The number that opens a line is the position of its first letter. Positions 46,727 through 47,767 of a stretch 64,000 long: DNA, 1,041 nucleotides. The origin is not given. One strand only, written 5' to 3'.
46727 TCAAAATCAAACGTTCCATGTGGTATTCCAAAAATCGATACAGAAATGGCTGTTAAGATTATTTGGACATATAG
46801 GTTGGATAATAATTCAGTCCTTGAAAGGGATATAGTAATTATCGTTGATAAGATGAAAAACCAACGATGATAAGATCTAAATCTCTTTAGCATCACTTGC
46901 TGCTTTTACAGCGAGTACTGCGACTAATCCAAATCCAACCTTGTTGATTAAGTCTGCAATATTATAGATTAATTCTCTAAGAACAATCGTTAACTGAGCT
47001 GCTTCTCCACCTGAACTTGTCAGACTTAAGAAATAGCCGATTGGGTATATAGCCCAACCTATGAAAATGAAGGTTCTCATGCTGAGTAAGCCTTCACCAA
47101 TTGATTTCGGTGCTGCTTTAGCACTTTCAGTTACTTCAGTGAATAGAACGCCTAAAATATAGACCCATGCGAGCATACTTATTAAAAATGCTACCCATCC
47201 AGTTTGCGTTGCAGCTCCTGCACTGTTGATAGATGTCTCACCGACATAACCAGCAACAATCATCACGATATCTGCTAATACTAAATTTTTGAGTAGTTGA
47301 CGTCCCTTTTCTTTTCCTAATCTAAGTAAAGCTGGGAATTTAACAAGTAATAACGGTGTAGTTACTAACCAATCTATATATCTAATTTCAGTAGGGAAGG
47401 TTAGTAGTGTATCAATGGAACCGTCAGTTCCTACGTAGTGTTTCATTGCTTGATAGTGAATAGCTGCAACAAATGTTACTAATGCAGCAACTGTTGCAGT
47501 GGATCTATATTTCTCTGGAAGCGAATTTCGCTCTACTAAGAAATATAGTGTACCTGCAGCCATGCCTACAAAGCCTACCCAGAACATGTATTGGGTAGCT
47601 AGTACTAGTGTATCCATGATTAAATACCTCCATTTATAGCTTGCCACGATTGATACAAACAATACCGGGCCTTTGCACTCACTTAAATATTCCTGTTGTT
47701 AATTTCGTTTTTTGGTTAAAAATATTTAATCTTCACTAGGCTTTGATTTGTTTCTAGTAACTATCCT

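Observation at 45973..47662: Proteorhodopsin with Lys at the proton-donor position (D-T-K motif), adjacent to blh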

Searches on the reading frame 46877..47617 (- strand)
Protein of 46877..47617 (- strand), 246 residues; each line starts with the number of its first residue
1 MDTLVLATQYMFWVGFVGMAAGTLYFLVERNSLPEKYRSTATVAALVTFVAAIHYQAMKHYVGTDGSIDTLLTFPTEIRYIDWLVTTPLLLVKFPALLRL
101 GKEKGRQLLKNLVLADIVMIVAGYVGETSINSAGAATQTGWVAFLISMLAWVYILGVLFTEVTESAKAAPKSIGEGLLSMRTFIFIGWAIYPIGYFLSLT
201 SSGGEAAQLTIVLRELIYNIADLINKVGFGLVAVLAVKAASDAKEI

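Call 3: search_solved_structures(query=window:46880-47617:-, show_alignments=5)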
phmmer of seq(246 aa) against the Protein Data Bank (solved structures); distinct sequences matched with E-value up to 0.001: 157 (the best 60 are shown).
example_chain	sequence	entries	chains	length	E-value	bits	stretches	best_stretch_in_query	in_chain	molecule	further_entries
4hyj_A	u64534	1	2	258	3.4e-92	311.5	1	2-242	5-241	Rhodopsin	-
8cnk_A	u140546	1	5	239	3.7e-36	128.2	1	9-243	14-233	Green-light absorbing proteorhodopsin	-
2l6x_A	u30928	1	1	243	4.1e-36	128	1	9-243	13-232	Green-light absorbing proteorhodopsin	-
8cqc_A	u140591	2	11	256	4.5e-36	127.9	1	9-243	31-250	Green-light absorbing proteorhodopsin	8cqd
7b03_A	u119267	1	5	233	7.7e-36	127.1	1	9-242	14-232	Proteorhodopsin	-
9r22_A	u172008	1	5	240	5.4e-32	114.5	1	11-245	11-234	microbial rhodopsin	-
4knf_A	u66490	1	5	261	9.9e-32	113.7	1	11-244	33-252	Blue-light absorbing proteorhodopsin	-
4kly_A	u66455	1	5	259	5.6e-31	111.2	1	11-245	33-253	Blue-light absorbing proteorhodopsin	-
4jq6_A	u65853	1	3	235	1.5e-29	106.5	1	11-235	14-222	Proteorhodopsin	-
9jov_A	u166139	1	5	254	1.9e-29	106.2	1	10-240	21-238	Proteorhodopsin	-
9jou_A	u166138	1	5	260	2e-29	106.1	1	10-240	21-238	Proteorhodopsin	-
9hfk_A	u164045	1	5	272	2.7e-29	105.7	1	14-245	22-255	Bacteriorhodopsin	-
5jsi_A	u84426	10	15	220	1.3e-28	103.5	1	8-239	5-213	Bacteriorhodopsin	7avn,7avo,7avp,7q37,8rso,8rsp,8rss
9jtq_A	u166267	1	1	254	2.5e-28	102.5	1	4-240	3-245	Rhodopsin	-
8rsq_A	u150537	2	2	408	7.8e-28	100.9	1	8-236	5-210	Bacteriorhodopsin,ADP-ribosylation factor 1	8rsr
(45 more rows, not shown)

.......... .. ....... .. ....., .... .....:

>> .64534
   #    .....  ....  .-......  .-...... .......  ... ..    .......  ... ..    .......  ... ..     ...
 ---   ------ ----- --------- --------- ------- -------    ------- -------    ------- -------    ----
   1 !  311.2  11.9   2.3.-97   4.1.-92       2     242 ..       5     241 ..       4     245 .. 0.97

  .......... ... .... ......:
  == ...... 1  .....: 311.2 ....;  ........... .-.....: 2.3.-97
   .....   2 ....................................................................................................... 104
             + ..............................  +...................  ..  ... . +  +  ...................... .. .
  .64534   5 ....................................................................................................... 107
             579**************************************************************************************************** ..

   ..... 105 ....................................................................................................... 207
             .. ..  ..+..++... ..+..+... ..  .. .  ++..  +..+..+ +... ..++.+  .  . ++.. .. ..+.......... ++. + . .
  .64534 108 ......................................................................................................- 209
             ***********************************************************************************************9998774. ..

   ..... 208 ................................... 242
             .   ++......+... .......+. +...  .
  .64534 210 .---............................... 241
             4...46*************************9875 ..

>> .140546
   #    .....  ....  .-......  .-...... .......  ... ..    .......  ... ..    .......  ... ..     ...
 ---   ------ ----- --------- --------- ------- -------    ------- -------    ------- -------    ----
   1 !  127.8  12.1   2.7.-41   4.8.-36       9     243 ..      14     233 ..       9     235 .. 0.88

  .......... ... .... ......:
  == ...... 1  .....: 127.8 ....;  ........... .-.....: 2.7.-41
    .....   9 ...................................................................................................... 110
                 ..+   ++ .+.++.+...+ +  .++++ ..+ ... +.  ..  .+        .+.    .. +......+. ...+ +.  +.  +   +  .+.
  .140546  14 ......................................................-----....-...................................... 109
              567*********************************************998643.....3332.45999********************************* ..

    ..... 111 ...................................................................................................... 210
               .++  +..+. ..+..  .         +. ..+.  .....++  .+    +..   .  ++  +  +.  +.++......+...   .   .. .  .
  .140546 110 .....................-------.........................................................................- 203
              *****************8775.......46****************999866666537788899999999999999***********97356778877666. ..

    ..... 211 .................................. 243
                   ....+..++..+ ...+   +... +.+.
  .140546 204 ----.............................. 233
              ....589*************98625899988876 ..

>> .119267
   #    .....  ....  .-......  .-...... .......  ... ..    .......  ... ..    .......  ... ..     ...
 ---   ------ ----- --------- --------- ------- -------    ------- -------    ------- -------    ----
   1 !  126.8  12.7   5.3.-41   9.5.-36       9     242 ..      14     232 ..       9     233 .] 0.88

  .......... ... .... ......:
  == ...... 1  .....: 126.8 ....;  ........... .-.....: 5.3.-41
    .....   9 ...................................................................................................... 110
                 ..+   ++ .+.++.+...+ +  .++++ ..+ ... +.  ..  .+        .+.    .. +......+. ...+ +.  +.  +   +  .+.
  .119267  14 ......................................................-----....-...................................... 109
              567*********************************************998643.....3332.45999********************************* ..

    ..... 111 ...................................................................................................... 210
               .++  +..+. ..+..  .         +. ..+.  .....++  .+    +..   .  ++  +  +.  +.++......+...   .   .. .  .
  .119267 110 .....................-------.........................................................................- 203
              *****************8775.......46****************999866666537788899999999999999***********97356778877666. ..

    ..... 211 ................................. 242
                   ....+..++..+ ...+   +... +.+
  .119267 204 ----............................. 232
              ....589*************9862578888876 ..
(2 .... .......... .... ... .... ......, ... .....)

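Call 4: search_protein_families(library=pfam, proteins=[window:46877-47617:-])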
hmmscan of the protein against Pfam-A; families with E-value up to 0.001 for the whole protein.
window:46877-47617:- (246 aa): 2 families
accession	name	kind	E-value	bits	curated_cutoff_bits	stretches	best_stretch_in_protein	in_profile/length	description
PF01036.24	Bac_rhodopsin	-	6.7e-54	183.2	24.6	1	7-237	2-221/224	Bacteriorhodopsin-like protein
PF01595.25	CNNM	-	0.00084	19.5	28.4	0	96-201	41-142/181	Cyclin M transmembrane N-terminal domain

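Call 8: find_homologous_proteins(query=window:46877-47617:-, max_evalue=1e-20)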
Query window:46877-47617:- (246 aa): 1303 proteins with E <= 1e-20 among 3733 candidates; the best 120 are listed.
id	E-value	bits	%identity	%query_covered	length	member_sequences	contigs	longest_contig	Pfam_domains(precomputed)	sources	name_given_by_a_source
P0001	8.8e-143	492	94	100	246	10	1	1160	PF01036.25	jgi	-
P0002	3.7e-116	405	76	100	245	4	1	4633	PF01036.25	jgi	jgi:sensory rhodopsin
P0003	1.1e-106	374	73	98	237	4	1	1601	PF01036.25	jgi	jgi:sensory rhodopsin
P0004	1.3e-100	354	67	100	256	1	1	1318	PF01036.25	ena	-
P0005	4.8e-100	352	68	100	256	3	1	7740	PF01036.25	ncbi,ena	-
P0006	7.0e-98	345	66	98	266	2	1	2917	PF01036.25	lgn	-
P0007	4.1e-93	329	64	98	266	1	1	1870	PF01036.25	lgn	-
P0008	1.9e-91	324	64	99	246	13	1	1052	PF01036.25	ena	-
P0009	3.0e-91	323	67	94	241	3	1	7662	PF01036.25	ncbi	-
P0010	1.7e-90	321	68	98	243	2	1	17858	PF01036.25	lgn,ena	-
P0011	1.7e-90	321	66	100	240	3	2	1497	PF01036.25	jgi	jgi:bacteriorhodopsin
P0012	1.8e-90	321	66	100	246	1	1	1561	PF01036.25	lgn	-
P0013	2.1e-89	317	64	100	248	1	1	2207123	PF01036.25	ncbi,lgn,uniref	ncbi:bacteriorhodopsin [Exiguobacterium indicum]|uniref:bacteriorhodopsin n=1 Tax=Exiguobacterium in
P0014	7.8e-89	315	64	100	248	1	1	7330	PF01036.25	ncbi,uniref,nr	ncbi:rhodopsin [Exiguobacterium indicum]|uniref:bacteriorhodopsin n=1 Tax=Exiguobacterium indicum Ta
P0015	8.8e-89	315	64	100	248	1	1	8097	PF01036.25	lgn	-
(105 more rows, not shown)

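Call 9: find_related_loci(query=window:46877-47617:-, collection=genome_contigs, flank=10000)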
Query window:46877-47617:- (246 aa) in genome_contigs; peptide patterns used: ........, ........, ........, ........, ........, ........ (x = any residue, [..] = any of these).
159 stretches matched a pattern; 52 encode a relative of the query (tblastn E <= 1e-3); 52 distinct loci.
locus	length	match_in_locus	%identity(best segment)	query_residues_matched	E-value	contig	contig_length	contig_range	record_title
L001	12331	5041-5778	99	1-246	4e-160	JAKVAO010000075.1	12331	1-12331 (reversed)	MAG: Candidatus Caenarcanales bacterium isolate ALOHA_ZT_4 ZT-Caenarcaniphilales-1_75, whole genome shotgun sequence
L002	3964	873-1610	94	1-246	5e-158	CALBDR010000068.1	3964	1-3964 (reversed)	MAG TPA_asm: uncultured Candidatus Melainabacteria bacterium isolate ERR1995206_bin.70_CONCOCT_v1.1_MAG genome assembly,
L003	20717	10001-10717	73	1-244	3e-115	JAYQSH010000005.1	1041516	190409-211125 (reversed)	MAG: bacterium isolate SD3109_NP_metabta_bins_sspec.tsv.297 contig_20777_pilon, whole genome shotgun sequence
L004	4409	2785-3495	65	1-241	3e-88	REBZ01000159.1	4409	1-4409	MAG: Alkalicoccus sp. isolate LCM1.Bin51 NODE_30658_length_4409_cov_58.8822, whole genome shotgun sequence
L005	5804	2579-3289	65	1-241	4e-88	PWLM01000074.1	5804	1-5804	MAG: Bacillus sp. (in: Bacteria) isolate CSSed10_241R1 CS-Sed10-C45611, whole genome shotgun sequence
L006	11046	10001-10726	63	1-246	1e-87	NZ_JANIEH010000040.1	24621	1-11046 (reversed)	Exiguobacterium mexicanum strain 8N NODE_2070_length_24621_cov_226.137549, whole genome shotgun sequence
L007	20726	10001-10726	63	1-246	1e-87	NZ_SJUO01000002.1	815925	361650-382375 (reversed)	Exiguobacterium sp. SL-9 SL-9_2_length_815925_cov_41.1183, whole genome shotgun sequence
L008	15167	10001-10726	63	1-246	1e-87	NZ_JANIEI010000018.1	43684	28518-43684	Exiguobacterium himgiriensis strain K22_26 NODE_1418_length_43684_cov_231.829752, whole genome shotgun sequence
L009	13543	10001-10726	63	1-246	2e-87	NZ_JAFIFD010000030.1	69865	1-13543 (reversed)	MAG: Exiguobacterium sp. isolate coassembly_bin.71 k141_127125, whole genome shotgun sequence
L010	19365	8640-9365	62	1-246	1e-86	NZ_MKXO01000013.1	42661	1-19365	Exiguobacterium aurantiacum strain PN47 Scaffold00013, whole genome shotgun sequence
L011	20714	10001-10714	65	1-242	5e-86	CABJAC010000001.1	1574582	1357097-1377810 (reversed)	Bacillales bacterium isolate MGYG-HGUT-00116 genome assembly, contig: .20298_3_28.1, whole genome shotgun sequence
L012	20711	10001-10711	66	1-241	5e-86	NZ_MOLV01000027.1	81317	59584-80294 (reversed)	Exiguobacterium sp. KRL4 KRL4contig27, whole genome shotgun sequence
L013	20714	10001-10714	65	1-242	5e-86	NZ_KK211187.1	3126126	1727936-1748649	Exiguobacterium undae DSM 14481 P397DRAFT_scaffold00001.1, whole genome shotgun sequence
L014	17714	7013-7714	65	4-241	4e-86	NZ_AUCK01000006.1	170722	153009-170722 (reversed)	Alkalicoccus chagannorensis DSM 18086 G477DRAFT_scaffold00005.5_C, whole genome shotgun sequence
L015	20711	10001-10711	66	1-241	5e-86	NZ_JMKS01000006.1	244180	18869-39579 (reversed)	Exiguobacterium antarcticum DSM 14480 P404DRAFT_scf7180000000017_quiver.6_C, whole genome shotgun sequence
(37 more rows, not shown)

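Call 39: search_protein_families(library=pfam, proteins=[L003:10811-11932:+, L003:11925-12779:+, L003:8605-9810:+, L003:6425-8230:+, L003:3141-4604:-, L003:1834-3144:-, L003:13938-14882:-, L003:18261-19604:+, L003:16211-17047:+, L003:44-1051:+])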
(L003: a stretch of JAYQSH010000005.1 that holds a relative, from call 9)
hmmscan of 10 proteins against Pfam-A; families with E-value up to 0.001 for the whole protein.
L003:10811-11932:+ (373 aa): 1 family
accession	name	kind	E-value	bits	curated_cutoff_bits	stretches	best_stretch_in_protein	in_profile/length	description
PF05834.18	Lycopene_cycl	-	1.4e-44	153.2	23.4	1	15-365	2-378/380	Lycopene cyclase protein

L003:11925-12779:+ (284 aa): 1 family
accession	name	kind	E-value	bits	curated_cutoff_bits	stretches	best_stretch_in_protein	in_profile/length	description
PF15461.11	BCD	-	1.9e-33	116.7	28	1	37-278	2-265/267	Beta-carotene 15,15'-dioxygenase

L003:8605-9810:+ (401 aa): 4 families
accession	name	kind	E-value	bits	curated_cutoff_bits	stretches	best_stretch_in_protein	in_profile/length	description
PF00270.35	DEAD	-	2.4e-51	174.2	26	1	60-225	1-166/167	DEAD/DEAH box helicase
PF00271.37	Helicase_C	-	9.9e-35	119.6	23.5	1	262-370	2-110/110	Helicase conserved C-terminal domain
PF04851.21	ResIII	-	5e-11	43.2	22.5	1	72-220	22-163/164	Type III restriction enzyme, res subunit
PF14617.12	CMS1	-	0.00044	20.1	35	1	151-220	171-234/250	U3-containing 90S pre-ribosomal complex subunit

L003:6425-8230:+ (601 aa): 6 families
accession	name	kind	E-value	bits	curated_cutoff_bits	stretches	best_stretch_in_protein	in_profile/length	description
PF13688.12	Reprolysin_5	-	3.4e-08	34.4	27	1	210-310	93-187/196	Metallo-peptidase family M12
PF13583.11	Reprolysin_4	-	2.3e-06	27.8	22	1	248-314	121-180/203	Metallo-peptidase family M12B Reprolysin-like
PF13574.12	Reprolysin_2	-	8.7e-06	26.2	27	1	220-289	82-152/195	Metallo-peptidase family M12B Reprolysin-like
PF13582.12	Reprolysin_3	-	1.5e-05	25.9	22.4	1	227-281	79-123/123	Metallo-peptidase family M12B Reprolysin-like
PF12388.14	Peptidase_M57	-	0.00027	21.1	21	0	252-282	121-151/212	Dual-action HEIGH metallo-peptidase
PF00413.30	Peptidase_M10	-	0.00058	20.2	24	0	257-283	101-127/159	Matrixin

L003:3141-4604:- (487 aa): 14 families
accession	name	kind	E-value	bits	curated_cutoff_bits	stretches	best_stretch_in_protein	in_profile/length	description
PF01593.30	Amino_oxidase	-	3.3e-32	112.8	19.8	1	12-484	1-442/443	Flavin containing amine oxidoreductase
PF13450.12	NAD_binding_8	-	6.6e-18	65.2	21.9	1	7-69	1-62/68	NAD(P)-binding Rossmann-like domain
PF01266.30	DAO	-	5.2e-12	46.4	27.9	1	5-41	2-38/353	FAD dependent oxidoreductase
PF00070.33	Pyr_redox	-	5.4e-10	40.1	22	1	4-38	1-35/82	Pyridine nucleotide-disulphide oxidoreductase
PF07992.20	Pyr_redox_2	-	7.2e-10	39.2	26.1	1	2-38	142-178/291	Pyridine nucleotide-disulphide oxidoreductase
PF03486.20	HI0933_like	-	2.4e-08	34.2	50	1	4-39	2-37/244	HI0933-like protein Rossmann domain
PF01946.23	Thi4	-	3.6e-07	30.1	26.2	1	4-40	19-56/235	Thi4 family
PF00890.30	FAD_binding_2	-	9e-07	28.9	20.4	1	5-42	2-38/414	FAD binding domain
PF12831.13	FAD_oxidored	-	1.1e-06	28.7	27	1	6-41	3-38/416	FAD dependent oxidoreductase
PF01134.28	GIDA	-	2.7e-06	27.1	22.1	1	5-34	2-31/391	Glucose inhibited division protein A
PF01494.25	FAD_binding_3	-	1.4e-05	24.9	22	1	5-36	4-35/349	FAD binding domain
PF06100.17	MCRA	-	2.7e-05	23.7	23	1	2-69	1-73/495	MCRA family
PF13738.12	Pyr_redox_3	-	2.9e-05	23.9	30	0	6-43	168-205/305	Pyridine nucleotide-disulphide oxidoreductase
PF21799.2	MurD-like_N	-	5.6e-05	23.8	27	1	3-35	1-33/88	Mur ligase MurD-like, N-terminal domain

L003:1834-3144:- (436 aa): 1 family
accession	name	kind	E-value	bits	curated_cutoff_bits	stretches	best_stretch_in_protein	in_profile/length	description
PF00494.24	SQS_PSY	-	3.3e-41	142.2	26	1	21-262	3-262/263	Squalene/phytoene synthase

L003:13938-14882:- (314 aa): 1 family
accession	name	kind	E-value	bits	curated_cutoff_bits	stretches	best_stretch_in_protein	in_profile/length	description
PF13936.12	HTH_38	-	0.00013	22.1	27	1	4-46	2-44/44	Helix-turn-helix domain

L003:18261-19604:+ (447 aa): 2 families
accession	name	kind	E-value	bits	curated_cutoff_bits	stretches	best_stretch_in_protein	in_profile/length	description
PF03062.24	MBOAT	-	4.3e-21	76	27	1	41-365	15-329/337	MBOAT, membrane-bound O-acyltransferase family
PF13813.11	MBOAT_2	-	0.00016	22.3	25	1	257-318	5-68/85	Membrane bound O-acyl transferase family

L003:16211-17047:+ (278 aa): 0 families

L003:44-1051:+ (335 aa): 1 family
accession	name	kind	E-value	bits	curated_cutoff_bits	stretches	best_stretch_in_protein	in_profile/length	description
PF04371.20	PAD_porph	-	2.1e-100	336.5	25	1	5-334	2-321/321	Porphyromonas-type peptidyl-arginine deiminase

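Call 40: search_protein_families(library=ncbifam, proteins=[window:46877-47617:-, L003:10811-11932:+], max_evalue=0.001)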
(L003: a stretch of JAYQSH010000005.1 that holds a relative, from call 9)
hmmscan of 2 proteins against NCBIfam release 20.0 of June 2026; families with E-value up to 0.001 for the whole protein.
window:46877-47617:- (246 aa): 0 families

L003:10811-11932:+ (373 aa): 3 families
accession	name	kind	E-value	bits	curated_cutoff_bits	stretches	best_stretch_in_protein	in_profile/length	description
TIGR01790.1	carotene-cycl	subfamily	1e-29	103.9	209.5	1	15-307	2-315/387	lycopene cyclase family protein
TIGR01789.1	lycopene_cycl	equivalog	3.8e-22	78.9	215.2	1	15-313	2-307/370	lycopene beta-cyclase CrtY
NF045687.1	LycopCycCtrL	equivalog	8.3e-08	31.6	500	1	154-284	155-291/410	lycopene beta cyclase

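Call 49: find_encoding_contigs(protein=window:46877-47617:-, flank=10000, max_places=6)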
Protein window:46877-47617:- (246 aa): 4 contigs read that carry it; 2 places shown.
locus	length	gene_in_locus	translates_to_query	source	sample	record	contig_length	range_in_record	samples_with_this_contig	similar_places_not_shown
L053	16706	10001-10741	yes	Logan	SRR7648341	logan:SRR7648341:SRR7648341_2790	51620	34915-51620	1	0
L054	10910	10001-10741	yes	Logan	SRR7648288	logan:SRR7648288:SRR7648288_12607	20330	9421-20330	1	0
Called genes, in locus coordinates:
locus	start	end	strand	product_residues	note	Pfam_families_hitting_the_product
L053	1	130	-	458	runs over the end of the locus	PF02321:OEP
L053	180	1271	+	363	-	-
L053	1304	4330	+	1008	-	PF00873:ACR_tran, PF02355:SecD_SecF_C (weak), PF03176:MMPL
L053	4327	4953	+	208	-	PF00440:TetR_N, PF14246:TetR_C_7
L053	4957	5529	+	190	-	PF03352:Adenine_glyco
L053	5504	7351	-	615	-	PF07992:Pyr_redox_2 (weak), PF13738:Pyr_redox_3 (faint)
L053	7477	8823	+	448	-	PF01654:Cyt_bd_oxida_I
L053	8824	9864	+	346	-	PF02322:Cyt_bd_oxida_II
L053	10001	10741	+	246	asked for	PF01036:Bac_rhodopsin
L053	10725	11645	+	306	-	PF15461:BCD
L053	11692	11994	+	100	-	-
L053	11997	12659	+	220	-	PF09844:DUF2071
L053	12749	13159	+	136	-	PF07291:MauE (weak), PF07681:DoxX (weak)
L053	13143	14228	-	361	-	-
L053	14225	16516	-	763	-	-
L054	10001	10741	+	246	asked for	PF01036:Bac_rhodopsin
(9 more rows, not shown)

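Call 50: find_encoding_contigs(protein=P0002, flank=10000, max_places=4)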
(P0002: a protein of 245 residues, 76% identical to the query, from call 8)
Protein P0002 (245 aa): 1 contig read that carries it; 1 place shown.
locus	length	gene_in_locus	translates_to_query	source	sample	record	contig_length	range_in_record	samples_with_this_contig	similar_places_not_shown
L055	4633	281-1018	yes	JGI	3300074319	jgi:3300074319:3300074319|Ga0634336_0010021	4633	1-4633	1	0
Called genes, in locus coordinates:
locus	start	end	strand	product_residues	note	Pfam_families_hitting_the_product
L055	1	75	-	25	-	?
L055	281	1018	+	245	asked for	PF01036:Bac_rhodopsin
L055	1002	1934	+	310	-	PF15461:BCD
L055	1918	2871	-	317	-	PF01266:DAO (weak), PF13450:NAD_binding_8, PF01593:Amino_oxidase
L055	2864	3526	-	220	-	-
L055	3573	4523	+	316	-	PF12710:HAD (faint)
